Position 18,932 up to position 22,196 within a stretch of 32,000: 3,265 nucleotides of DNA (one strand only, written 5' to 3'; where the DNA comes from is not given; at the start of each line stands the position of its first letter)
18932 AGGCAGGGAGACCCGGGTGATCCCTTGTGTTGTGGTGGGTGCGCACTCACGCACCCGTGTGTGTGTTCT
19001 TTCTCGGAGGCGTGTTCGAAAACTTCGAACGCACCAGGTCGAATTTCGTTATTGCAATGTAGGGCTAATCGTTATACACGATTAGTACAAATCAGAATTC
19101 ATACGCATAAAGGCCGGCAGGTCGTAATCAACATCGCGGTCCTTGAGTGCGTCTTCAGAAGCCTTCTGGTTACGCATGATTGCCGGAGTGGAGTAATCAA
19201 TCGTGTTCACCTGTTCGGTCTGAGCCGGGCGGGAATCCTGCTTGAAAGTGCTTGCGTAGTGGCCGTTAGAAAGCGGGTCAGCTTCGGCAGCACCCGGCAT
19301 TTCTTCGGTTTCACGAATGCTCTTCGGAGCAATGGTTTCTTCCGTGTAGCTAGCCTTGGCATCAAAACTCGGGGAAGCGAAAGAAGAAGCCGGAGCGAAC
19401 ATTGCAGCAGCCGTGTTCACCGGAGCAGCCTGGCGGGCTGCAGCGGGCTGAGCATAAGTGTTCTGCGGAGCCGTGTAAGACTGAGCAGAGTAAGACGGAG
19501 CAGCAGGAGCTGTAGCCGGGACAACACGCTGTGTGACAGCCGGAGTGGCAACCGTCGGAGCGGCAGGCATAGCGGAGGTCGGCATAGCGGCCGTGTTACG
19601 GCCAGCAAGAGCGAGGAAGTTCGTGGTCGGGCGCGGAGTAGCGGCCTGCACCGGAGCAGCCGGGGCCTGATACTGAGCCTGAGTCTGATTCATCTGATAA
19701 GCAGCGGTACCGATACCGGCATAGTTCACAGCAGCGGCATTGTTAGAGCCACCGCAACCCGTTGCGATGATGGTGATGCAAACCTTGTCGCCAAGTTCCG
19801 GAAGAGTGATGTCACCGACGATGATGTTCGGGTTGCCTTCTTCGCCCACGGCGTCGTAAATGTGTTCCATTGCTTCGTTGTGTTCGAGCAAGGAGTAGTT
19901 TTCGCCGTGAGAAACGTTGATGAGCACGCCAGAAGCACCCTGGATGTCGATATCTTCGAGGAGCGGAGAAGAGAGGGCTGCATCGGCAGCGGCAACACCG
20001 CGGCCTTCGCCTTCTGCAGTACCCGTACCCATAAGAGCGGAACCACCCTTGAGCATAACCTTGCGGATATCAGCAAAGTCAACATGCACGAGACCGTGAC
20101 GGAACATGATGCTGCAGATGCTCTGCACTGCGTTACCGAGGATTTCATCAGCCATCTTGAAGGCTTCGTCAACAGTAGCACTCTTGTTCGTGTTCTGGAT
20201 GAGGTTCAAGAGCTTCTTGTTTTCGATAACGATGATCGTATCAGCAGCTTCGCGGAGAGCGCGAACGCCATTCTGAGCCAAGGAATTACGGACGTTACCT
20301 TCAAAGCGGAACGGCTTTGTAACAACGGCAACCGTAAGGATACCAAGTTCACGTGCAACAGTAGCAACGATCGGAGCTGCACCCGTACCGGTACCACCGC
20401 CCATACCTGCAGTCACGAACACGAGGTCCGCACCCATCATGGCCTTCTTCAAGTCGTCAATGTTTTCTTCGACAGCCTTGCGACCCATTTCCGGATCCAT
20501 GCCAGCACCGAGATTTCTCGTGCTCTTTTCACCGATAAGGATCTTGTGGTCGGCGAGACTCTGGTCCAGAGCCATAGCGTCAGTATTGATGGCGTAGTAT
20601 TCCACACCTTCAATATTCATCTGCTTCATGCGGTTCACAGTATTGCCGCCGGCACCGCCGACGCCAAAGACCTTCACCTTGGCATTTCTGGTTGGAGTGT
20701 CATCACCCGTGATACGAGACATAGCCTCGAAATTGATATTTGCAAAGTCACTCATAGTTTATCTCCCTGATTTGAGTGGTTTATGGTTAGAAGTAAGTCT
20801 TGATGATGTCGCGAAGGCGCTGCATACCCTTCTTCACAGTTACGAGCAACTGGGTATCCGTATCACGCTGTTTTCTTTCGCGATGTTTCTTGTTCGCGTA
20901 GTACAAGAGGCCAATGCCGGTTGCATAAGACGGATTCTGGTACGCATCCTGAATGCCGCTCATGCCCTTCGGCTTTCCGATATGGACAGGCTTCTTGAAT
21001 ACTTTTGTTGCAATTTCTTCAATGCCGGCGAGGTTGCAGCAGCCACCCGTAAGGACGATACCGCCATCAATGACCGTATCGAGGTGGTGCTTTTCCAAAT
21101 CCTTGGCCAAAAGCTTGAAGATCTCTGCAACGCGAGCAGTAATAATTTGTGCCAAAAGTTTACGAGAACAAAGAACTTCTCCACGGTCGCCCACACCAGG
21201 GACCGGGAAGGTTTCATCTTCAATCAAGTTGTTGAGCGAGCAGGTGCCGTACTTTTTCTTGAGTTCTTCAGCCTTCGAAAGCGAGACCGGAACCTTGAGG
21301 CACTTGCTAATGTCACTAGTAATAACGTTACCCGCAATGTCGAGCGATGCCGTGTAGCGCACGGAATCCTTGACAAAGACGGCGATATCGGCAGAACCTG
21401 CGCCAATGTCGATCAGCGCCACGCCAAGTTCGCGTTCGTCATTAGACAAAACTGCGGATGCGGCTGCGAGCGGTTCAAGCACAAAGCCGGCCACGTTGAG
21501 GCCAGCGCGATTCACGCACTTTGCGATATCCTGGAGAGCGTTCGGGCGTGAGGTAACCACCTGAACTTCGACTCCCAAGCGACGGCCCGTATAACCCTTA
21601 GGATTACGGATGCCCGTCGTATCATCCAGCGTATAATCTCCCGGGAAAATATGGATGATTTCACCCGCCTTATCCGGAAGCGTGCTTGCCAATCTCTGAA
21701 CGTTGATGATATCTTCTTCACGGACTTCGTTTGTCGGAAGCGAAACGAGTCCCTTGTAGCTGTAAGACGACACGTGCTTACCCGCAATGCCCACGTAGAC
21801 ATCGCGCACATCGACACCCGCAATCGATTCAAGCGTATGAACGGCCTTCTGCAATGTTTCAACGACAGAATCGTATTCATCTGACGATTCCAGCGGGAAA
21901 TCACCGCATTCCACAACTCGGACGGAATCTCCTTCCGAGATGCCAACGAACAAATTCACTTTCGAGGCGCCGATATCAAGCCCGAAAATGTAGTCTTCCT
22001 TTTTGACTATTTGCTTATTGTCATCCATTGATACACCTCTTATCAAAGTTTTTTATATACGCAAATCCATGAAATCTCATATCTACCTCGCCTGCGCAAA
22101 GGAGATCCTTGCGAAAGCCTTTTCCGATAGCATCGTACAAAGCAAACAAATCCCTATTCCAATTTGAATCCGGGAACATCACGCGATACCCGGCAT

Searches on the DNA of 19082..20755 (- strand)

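Call 70: search_with_rna_model(model_id=R1, sources=[L126, L127, L026, L033, L030, L004], filters=off, max_evalue=1)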
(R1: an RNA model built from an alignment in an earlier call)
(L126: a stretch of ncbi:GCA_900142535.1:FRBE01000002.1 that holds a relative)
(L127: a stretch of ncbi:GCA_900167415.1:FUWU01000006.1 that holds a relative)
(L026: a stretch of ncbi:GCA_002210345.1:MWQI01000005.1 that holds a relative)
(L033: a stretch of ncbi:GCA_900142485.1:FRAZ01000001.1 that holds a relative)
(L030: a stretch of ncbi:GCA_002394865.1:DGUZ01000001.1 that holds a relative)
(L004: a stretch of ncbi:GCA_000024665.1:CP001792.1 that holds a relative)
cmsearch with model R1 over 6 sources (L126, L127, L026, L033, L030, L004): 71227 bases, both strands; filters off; matches with E-value up to 1: 16.
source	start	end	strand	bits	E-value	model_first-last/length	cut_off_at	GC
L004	2566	2659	-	92.7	2.7e-22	1-94/94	no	0.54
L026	4501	4595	-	89.8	1.5e-21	1-94/94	no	0.59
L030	4343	4437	-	88.1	4.1e-21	1-94/94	no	0.58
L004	2849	2942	-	87.8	5.1e-21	1-94/94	no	0.54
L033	4704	4798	-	85.9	1.6e-20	1-94/94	no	0.59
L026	4407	4500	-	83.7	6e-20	1-94/94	no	0.6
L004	2753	2848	-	81.6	2.2e-19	1-94/94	no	0.56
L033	4316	4410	-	80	5.5e-19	1-94/94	no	0.59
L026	4312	4406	-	74.2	1.9e-17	1-94/94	no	0.56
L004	2660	2752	-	68.5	5.9e-16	1-94/94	no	0.55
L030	4553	4636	-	26.8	4.8e-05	1-94/94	no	0.51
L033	4476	4557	-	23.1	0.00046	1-94/94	no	0.51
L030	4443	4485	-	21.2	0.0014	46-88/94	no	0.53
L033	4563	4604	-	18.7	0.0066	47-88/94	no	0.43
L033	4416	4457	-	18.5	0.0072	47-88/94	no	0.45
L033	4623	4703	-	15.7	0.04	1-94/94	no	0.52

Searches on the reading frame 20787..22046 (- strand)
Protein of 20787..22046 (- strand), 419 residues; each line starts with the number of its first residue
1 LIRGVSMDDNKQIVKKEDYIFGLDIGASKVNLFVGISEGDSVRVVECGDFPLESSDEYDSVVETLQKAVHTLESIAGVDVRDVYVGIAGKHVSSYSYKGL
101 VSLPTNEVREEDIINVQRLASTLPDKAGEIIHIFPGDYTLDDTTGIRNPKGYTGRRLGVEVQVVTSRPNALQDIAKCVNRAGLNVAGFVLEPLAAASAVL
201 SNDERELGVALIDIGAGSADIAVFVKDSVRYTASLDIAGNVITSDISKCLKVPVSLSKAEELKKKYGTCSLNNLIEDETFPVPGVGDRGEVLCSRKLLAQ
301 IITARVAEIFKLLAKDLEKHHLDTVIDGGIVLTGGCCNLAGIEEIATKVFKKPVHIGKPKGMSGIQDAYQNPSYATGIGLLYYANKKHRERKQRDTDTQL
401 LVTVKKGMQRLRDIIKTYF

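Call 10: search_protein_families(library=pfam, proteins=[window:20787-22046:-])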
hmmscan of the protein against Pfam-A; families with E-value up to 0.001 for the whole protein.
window:20787-22046:- (419 aa): 6 families
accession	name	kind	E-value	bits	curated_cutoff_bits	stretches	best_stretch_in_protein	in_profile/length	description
PF14450.12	FtsA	-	3.6e-33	115.1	31.8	1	210-379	1-127/127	Cell division protein FtsA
PF02491.25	SHS2_FTSA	-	3.5e-18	66.2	25.4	1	89-165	1-79/79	SHS2 domain inserted in FTSA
PF06723.19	MreB_Mbl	-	2.9e-14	53.1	27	1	174-358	112-305/327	MreB/Mbl protein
PF11104.14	PilM_2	-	5.9e-09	35.8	27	1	159-265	126-236/340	Type IV pilus assembly protein PilM;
PF06277.17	EutA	-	1.7e-05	24.4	27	1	195-249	132-185/475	Ethanolamine utilisation protein EutA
PF08841.16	DDR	-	3.6e-05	23.4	24.6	1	163-264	88-189/328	Diol dehydratase reactivase ATPase-like domain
